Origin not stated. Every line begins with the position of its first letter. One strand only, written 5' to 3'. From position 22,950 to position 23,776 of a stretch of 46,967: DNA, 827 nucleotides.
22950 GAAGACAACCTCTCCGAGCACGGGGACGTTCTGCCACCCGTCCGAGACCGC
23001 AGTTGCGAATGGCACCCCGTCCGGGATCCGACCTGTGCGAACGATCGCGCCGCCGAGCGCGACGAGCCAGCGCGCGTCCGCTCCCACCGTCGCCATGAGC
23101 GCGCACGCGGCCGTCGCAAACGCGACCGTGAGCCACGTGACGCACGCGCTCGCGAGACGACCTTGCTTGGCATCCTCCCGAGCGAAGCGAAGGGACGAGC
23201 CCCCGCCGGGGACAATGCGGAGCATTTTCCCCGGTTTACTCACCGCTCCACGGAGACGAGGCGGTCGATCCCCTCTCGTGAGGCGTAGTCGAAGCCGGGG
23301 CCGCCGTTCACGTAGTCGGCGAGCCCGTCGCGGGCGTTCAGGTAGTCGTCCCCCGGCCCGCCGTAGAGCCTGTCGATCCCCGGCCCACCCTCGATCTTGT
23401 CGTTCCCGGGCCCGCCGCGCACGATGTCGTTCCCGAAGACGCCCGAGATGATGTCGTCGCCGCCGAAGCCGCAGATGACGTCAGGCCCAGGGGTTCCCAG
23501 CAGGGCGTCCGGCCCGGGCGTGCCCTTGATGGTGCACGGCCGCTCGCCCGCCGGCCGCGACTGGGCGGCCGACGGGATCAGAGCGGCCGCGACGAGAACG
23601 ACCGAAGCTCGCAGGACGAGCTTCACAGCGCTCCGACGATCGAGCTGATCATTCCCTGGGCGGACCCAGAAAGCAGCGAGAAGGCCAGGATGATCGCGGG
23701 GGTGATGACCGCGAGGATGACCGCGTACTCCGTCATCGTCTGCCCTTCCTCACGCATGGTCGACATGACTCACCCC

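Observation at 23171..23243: Second copy of the same element forms the 5' end of the tad-tail membrane protein ORF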

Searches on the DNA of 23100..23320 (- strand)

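Call 10: search_rna_families(source=window, start=23100, end=23320, threshold=evalue, max_evalue=10)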
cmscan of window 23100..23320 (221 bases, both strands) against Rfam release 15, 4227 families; matches with E-value up to 10: 2.
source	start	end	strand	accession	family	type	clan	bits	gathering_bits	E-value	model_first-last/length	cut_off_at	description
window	23143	23254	-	RF02809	RsmW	Gene; sRNA;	CL00106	16.9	52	0.68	1-124/124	no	RsmW RNA family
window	23229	23300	+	RF03726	mir-m21-1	Gene; miRNA;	-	16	84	1.6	1-74/74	no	mir-m21-1 microRNA precursor family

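Call 34: build_rna_model(alignment_id=A2, structure=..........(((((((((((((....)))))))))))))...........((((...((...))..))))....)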
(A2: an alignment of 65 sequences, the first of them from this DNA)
Model R1 built from alignment A2 (65 sequences, 75 columns); structure: as given.
model positions 72; base pairs 19; branch points 1; effective number of sequences 3.19; information 0.783 bits per position. Calibrated on 0.2 Mb of random sequence (short: E-values are rough).
structure used (alignment columns):
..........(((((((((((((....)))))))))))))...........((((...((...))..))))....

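Call 35: search_with_rna_model(model_id=R1, source=window, filters=off, max_evalue=10, show_alignments=6)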
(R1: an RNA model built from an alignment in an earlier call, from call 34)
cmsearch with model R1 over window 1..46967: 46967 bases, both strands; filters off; matches with E-value up to 10: 45.
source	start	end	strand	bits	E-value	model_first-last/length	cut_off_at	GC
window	38914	38985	+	80.5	6.2e-18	1-72/72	no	0.6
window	23172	23243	-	78.5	1.9e-17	1-72/72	no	0.64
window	38874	38924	-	30.2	8.3e-06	1-72/72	no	0.51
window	38889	38913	+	25.1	0.00014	12-36/72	no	0.48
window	26526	26573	-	23.4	0.00036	1-72/72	no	0.62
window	23197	23255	+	19.9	0.0025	1-72/72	no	0.66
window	26527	26579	+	19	0.0042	1-72/72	no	0.62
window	38925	38949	-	12.9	0.12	12-36/72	no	0.56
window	44795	44849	+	12.2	0.18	1-72/72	no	0.71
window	32994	33049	-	9.9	0.63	1-72/72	no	0.66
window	147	234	+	8.8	1.2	1-72/72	no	0.72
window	33232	33284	+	8.8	1.2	1-72/72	no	0.74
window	40725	40794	-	8.8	1.2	1-72/72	no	0.73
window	19924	19982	+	8.6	1.3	1-72/72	no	0.69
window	33234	33277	-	7.5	2.4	1-72/72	no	0.77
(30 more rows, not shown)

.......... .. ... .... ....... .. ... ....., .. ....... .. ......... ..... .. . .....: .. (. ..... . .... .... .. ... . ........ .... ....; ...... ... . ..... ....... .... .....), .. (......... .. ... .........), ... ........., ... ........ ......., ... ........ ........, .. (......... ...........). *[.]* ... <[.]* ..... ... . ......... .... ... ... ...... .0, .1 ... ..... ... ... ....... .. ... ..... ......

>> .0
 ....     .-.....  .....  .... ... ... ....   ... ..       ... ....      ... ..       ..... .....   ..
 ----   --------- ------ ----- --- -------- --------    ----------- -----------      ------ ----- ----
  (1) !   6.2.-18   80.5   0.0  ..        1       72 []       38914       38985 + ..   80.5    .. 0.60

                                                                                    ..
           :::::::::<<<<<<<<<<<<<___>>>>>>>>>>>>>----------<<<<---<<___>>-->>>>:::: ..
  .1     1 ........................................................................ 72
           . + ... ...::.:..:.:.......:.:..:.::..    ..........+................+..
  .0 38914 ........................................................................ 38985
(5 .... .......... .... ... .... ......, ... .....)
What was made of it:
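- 23206..23234 (-): Hairpin P1: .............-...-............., 13 pairs with one A.G mismatch. It contains ATG 23225-23223 in its 5' arm. CM score of the whole copy 78.5 bits, E = 1.9e-17 (call 35).
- On Gaiellales hairpin+box intercistronic repeat (family defined in this session, model R1): 78.5 bits, E = 1.9e-17, model positions 1-72 of 72 (call 35).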

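Call 41: search_with_rna_model(model_id=R1, sources=[L001, L002, L003, L004, L005, L007, L009, L010, L011, L012, L013, L014, L015, L019, L020, L021, L022, L023, L027, L029, L031, L032, L033, L036, L037, L038, L042, L044, L045, L046, L050, L052, L056, L057, L059, L060, L061, L064, L065, L069, L070, L071, L072, L079, L081, L082, L086, L087, L088, L091, L094, L099, L101, L102, L103, L106, L107, L108, L109, L110, L112, L113, L114, L115, L116, L118, L122, L123, L125, L126, L127, L128, L133, L134, L135], max_evalue=0.01)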
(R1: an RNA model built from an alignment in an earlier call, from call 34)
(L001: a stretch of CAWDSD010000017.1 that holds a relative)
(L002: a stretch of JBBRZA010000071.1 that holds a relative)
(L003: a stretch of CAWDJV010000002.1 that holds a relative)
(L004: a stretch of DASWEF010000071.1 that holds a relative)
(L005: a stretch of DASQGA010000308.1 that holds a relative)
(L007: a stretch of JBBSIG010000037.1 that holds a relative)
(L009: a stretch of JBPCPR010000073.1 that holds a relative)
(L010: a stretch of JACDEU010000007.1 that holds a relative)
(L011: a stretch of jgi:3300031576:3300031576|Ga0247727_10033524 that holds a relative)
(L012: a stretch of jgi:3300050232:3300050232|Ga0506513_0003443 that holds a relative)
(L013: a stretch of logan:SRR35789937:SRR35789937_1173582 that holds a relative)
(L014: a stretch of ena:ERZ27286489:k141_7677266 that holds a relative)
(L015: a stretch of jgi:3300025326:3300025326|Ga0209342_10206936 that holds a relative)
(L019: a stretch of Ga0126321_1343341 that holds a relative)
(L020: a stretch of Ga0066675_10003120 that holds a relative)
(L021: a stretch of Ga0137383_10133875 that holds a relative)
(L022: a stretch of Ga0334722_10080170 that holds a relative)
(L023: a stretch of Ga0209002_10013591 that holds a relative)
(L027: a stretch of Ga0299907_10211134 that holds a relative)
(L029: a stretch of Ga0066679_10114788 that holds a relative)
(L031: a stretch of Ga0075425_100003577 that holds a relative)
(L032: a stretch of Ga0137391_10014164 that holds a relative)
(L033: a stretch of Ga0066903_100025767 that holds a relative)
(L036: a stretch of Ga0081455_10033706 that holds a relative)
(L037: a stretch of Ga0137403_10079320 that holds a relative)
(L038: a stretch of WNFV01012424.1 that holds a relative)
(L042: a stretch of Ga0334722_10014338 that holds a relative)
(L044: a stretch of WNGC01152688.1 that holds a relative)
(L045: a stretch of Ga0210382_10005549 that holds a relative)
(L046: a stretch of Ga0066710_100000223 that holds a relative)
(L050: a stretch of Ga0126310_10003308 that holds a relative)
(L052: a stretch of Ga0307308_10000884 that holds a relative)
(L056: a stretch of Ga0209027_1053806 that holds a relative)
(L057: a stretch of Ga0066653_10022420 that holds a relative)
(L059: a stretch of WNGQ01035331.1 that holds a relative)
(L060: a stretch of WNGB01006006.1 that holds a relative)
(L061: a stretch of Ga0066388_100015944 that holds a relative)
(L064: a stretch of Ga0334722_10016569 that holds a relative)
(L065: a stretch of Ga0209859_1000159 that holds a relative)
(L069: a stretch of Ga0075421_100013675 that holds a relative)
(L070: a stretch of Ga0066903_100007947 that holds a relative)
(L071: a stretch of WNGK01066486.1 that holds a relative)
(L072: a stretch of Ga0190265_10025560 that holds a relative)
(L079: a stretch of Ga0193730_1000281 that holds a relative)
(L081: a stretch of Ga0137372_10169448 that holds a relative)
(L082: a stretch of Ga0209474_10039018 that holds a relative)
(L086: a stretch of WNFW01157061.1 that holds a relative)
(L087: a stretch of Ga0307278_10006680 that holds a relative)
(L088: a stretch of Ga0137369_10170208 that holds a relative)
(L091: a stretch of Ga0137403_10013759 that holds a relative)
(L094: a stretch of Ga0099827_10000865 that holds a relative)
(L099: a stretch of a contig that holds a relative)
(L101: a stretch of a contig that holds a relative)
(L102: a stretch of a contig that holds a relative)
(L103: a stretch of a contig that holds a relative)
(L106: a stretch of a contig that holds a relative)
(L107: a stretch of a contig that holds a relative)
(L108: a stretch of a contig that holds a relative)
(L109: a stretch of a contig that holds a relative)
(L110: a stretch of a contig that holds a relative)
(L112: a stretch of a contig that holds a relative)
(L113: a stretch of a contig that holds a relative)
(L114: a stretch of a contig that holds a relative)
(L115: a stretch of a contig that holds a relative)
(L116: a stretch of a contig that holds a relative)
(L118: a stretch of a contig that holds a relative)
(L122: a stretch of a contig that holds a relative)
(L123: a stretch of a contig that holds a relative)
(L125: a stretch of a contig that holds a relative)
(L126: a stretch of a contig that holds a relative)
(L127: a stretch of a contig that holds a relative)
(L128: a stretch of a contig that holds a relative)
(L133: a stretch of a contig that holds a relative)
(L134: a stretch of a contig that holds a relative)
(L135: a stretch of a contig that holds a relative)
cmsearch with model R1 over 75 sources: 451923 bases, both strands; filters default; matches with E-value up to 0.01: 142.
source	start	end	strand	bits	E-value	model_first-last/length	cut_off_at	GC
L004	3399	3470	+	89.5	4.1e-19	1-72/72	no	0.57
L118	544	615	-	89.5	4.1e-19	1-72/72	no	0.57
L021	2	73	-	88.1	9.3e-19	1-72/72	no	0.58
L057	399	470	-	88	9.5e-19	1-72/72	no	0.56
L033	2326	2397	-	87.9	1e-18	1-72/72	no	0.6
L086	834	905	+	86.7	1.9e-18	1-72/72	no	0.61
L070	8798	8869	+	86.3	2.4e-18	1-72/72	no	0.58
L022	1935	2006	-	86.3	2.5e-18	1-72/72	no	0.54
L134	10896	10967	-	85.9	3e-18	1-72/72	no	0.61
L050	2874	2945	-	85.9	3e-18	1-72/72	no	0.56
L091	4756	4828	-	85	4.9e-18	1-72/72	no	0.56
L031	1652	1723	+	84.8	5.5e-18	1-72/72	no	0.57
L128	636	707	-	84.6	6.4e-18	1-72/72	no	0.53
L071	77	148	-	84.3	7.4e-18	1-72/72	no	0.56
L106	190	261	-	84.3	7.4e-18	1-72/72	no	0.56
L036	1146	1217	-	83.9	9.1e-18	1-72/72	no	0.58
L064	2693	2765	+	83.6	1.1e-17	1-72/72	no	0.59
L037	2949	3020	+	83.6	1.1e-17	1-72/72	no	0.57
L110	160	231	+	83.1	1.5e-17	1-72/72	no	0.51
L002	7630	7701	+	83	1.5e-17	1-72/72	no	0.58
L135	3639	3710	+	82.7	1.8e-17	1-72/72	no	0.57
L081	982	1053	-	82.6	1.9e-17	1-72/72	no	0.53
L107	1027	1098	+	82.3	2.3e-17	1-72/72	no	0.58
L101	3038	3109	-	82.1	2.6e-17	1-72/72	no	0.58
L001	1841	1913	+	81.7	3.1e-17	1-72/72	no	0.55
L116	1544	1615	-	81.6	3.3e-17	1-72/72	no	0.6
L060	10865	10937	+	81.4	3.7e-17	1-72/72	no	0.63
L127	1727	1799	-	81.3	3.9e-17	1-72/72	no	0.58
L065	654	726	-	81.2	4.2e-17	1-72/72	no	0.55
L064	776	847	+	81.1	4.3e-17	1-72/72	no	0.65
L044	447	518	+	80.7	5.4e-17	1-72/72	no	0.6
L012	5554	5626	+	80.4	6.4e-17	1-72/72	no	0.58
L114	196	267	+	80.3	6.8e-17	1-72/72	no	0.57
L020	1660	1731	+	80.2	7.3e-17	1-72/72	no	0.64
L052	8851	8922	-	80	8.3e-17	1-72/72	no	0.6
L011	2176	2247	+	79.9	8.6e-17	1-72/72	no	0.58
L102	4125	4195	-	79.4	1.1e-16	1-72/72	no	0.56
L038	5516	5588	+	79.4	1.1e-16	1-72/72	no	0.55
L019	1873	1944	+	79.2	1.3e-16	1-72/72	no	0.56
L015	160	232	+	79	1.4e-16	1-72/72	no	0.59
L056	1272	1344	-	78.8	1.5e-16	1-72/72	no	0.56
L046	7384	7455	-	78.4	2e-16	1-72/72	no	0.56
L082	3086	3157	+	78.4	2e-16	1-72/72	no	0.56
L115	1278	1350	+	78.3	2e-16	1-72/72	no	0.56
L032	3754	3826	-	77.8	2.8e-16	1-72/72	no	0.52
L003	478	550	-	77.6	3e-16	1-72/72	no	0.52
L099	1235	1306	-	77.2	3.9e-16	1-72/72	no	0.58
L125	2309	2380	+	77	4.2e-16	1-72/72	no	0.57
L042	323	395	-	76.7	5.2e-16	1-72/72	no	0.55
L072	2402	2474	+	76.6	5.2e-16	1-72/72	no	0.55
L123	1988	2061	+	76.6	5.3e-16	1-72/72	no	0.57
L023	209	280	-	76.6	5.4e-16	1-72/72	no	0.54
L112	165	237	-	76.5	5.7e-16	1-72/72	no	0.55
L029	911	981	+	76.3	6.2e-16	1-72/72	no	0.51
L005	2295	2366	+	76.2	6.8e-16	1-72/72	no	0.57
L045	3215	3285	+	76.1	7e-16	1-72/72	no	0.58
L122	1963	2033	-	75.7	8.6e-16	1-72/72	no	0.56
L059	546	618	-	75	1.3e-15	1-72/72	no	0.58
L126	8464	8536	-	75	1.3e-15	1-72/72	no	0.58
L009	1707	1779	+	74.8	1.4e-15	1-72/72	no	0.55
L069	6953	7024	-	74.7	1.5e-15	1-72/72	no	0.6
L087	3646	3717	+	74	2.2e-15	1-72/72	no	0.61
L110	696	767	+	73.9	2.4e-15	1-72/72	no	0.54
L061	6095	6168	+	73.5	3e-15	1-72/72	no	0.54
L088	448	519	+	73.3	3.3e-15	1-72/72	no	0.61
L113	1441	1512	+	73.2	3.5e-15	1-72/72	no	0.61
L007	6400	6472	+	71.4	9.3e-15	1-72/72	no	0.53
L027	1420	1491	-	70.5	1.6e-14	1-72/72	no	0.61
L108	4561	4633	-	68.7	4.2e-14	1-72/72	no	0.56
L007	5359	5432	+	68.5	4.8e-14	1-72/72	no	0.51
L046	156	226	-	66.2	1.7e-13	1-72/72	no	0.62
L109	98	169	+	65.1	3.1e-13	1-72/72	no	0.64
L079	7328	7400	+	64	5.8e-13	1-72/72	no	0.62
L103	5108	5180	+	63.8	6.4e-13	1-72/72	no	0.63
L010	5173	5246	-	63.5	7.4e-13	1-72/72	no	0.53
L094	10546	10617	-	61.5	2.3e-12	1-72/72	no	0.6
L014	185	256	+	57.8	1.8e-11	1-72/72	no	0.64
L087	1828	1901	+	57.7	1.9e-11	1-72/72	no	0.58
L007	592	662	+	55.7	5.7e-11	1-72/72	no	0.45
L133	5719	5799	+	34.6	7e-06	1-72/72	no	0.58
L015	144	206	-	31.9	3e-05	1-72/72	no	0.56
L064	720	786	-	31.9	3.1e-05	1-72/72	no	0.63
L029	1413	1473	+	30.9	5.5e-05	1-72/72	no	0.43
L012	5542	5600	-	30.8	5.6e-05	1-72/72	no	0.54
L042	349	413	+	30.3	7.7e-05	1-72/72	no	0.55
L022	1960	2018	+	29.2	0.00014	1-72/72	no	0.53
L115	1272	1324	-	29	0.00016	1-72/72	no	0.53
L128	661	721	+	28.9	0.00016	1-72/72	no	0.49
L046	7409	7471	+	28.8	0.00017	1-72/72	no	0.56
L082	3070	3132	-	28.8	0.00017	1-72/72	no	0.56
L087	3645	3692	-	28.7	0.00019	1-72/72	no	0.6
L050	2899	2949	+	28.6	0.00019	1-72/72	no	0.53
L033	2351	2394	+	28.6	0.00019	1-72/72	no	0.55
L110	161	206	-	28.4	0.00022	1-72/72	no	0.43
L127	1753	1799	+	28.3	0.00023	1-72/72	no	0.53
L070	8773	8844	-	28.2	0.00024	1-72/72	no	0.58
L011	2162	2222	-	28.1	0.00025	1-72/72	no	0.56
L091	4782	4834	+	27.1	0.00044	1-72/72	no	0.51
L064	2666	2739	-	27.1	0.00045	1-72/72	no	0.64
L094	10571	10625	+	26.9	0.0005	1-72/72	no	0.56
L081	1007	1054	+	26.7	0.00056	1-72/72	no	0.48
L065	680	728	+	26.3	0.00068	1-72/72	no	0.53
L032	3780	3832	+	26.2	0.00071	1-72/72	no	0.47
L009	1684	1753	-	26.2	0.00074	1-72/72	no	0.53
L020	1657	1706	-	26.1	0.00077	1-72/72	no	0.6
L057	424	473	+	26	0.00079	1-72/72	no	0.52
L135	3637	3685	-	26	0.0008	1-72/72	no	0.53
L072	2400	2448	-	25.9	0.00086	1-72/72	no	0.49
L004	3398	3445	-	25.5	0.0011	1-72/72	no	0.54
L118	569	616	+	25.5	0.0011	1-72/72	no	0.54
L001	1834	1887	-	25.4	0.0011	1-72/72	no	0.48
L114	167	242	-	25.4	0.0012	1-72/72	no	0.61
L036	1171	1238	+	25.3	0.0012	1-72/72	no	0.59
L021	27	83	+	25.1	0.0014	1-72/72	no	0.58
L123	1974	2035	-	25.1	0.0014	1-72/72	no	0.61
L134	10921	10970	+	25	0.0014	1-72/72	no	0.56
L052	8876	8924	+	25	0.0014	1-72/72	no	0.57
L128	2239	2291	+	24.9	0.0015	1-72/72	no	0.57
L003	504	552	+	24.8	0.0016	1-72/72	no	0.47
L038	5513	5562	-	24.7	0.0017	1-72/72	no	0.46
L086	826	880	-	24.7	0.0017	1-72/72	no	0.58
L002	7628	7676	-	24.4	0.002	1-72/72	no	0.51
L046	180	234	+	24.3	0.0021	1-72/72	no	0.58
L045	3208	3260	-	24.2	0.0023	1-72/72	no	0.51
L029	906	957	-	24.2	0.0023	1-72/72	no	0.42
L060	10840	10911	-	24.1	0.0024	1-72/72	no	0.62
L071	102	149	+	24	0.0024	1-72/72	no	0.5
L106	215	262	+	24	0.0024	1-72/72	no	0.5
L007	533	637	-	24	0.0025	1-72/72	no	0.59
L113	199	267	-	23.8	0.0028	1-72/72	no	0.59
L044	444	493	-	23.3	0.0036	1-72/72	no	0.54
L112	191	243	+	23.3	0.0036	1-72/72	no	0.51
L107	1031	1073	-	23.3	0.0037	1-72/72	no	0.56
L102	4149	4199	+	23.2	0.0038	1-72/72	no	0.53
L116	1569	1618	+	22.9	0.0046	1-72/72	no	0.54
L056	1298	1353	+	22.8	0.0047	1-72/72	no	0.57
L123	452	513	-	22.6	0.0053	1-72/72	no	0.58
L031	1649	1698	-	22.5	0.0058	1-72/72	no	0.56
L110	688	742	-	22.5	0.0058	1-72/72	no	0.56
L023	234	302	+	21.9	0.0078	1-72/72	no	0.54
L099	1260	1312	+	21.8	0.0086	1-72/72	no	0.53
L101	3063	3118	+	21.7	0.0088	1-72/72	no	0.61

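Call 55: search_with_rna_model(model_id=R1, sources=[L136, L137, L013], max_evalue=1, filters=off)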
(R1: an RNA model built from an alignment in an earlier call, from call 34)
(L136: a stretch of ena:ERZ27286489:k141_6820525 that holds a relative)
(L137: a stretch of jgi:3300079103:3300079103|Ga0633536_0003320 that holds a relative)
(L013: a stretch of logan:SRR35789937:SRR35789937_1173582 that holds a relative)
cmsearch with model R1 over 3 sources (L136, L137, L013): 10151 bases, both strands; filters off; matches with E-value up to 1: 4.
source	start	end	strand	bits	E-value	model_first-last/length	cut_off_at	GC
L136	2297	2306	+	8.1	0.37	55-64/72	no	0.7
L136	2185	2259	-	7.8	0.45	1-72/72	no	0.72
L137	2304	2315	+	6.4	0.95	53-64/72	no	0.67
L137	1260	1268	-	6.3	1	56-64/72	no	0.67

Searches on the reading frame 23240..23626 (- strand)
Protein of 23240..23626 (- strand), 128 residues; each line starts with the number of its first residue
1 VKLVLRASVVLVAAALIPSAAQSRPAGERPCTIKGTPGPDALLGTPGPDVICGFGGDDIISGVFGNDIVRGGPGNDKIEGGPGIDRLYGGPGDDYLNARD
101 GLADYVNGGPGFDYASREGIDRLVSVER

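Call 18: search_protein_families(library=pfam, proteins=[window:23240-23626:-], max_evalue=0.01)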
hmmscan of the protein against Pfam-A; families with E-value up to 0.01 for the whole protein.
window:23240-23626:- (128 aa): 1 family
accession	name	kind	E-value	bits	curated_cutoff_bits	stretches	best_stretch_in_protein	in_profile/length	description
PF00353.25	HemolysinCabind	-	2.4e-17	63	23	2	71-101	2-32/36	RTX calcium-binding nonapeptide repeat (4 copies)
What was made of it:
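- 23240..23243 (-): GTGA: stop codon TGA (23242-23240) of the upstream RTX-repeat gene, overlapping the candidate start GTG (23243-23241) of the membrane ORF. The upstream ORF hits Pfam HemolysinCabind (call 18).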

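Call 71: search_protein_families(library=ncbifam, proteins=[window:23240-23626:-], max_evalue=1)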
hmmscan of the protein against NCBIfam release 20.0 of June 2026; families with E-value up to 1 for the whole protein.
window:23240-23626:- (128 aa): 9 families
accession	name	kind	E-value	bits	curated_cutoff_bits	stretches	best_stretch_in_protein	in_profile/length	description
NF046115.1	Ca_rpt_SMc04171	equivalog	9.3e-14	51.5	625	1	27-126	411-507/574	SMc04171 family calcium-binding repeat protein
NF033943.0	RTX_toxin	subfamily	4.9e-12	44.9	1000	1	35-115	674-753/930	RTX family hemolysin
NF033203.1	entero_EhxA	exception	8.7e-10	37.4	2000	1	34-121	724-811/997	enterohemolysin EhxA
NF053766.1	ZapA_metallo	exception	1.5e-07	30.8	940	1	43-96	334-387/483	ZapA family metalloprotease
NF035945.1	Zn_serralysin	subfamily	4.6e-06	26.1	500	1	43-109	323-390/462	serralysin family metalloprotease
NF050046.1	PueAB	exception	4.1e-05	22.2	670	2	32-78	371-417/616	polyurethane esterase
NF051884.1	ProteaseSapA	equivalog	0.013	14.2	1200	1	54-127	327-397/644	protease SapA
NF052454.1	BtaGlycanEglC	equivalog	0.023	13.6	700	1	57-87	109-139/459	endo-1,3-1,4-beta-glycanase EglC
NF038329.2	gly_rich_SclB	equivalog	0.47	9.3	325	1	34-103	261-330/442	LPXTG-anchored collagen-like adhesin Scl2/SclB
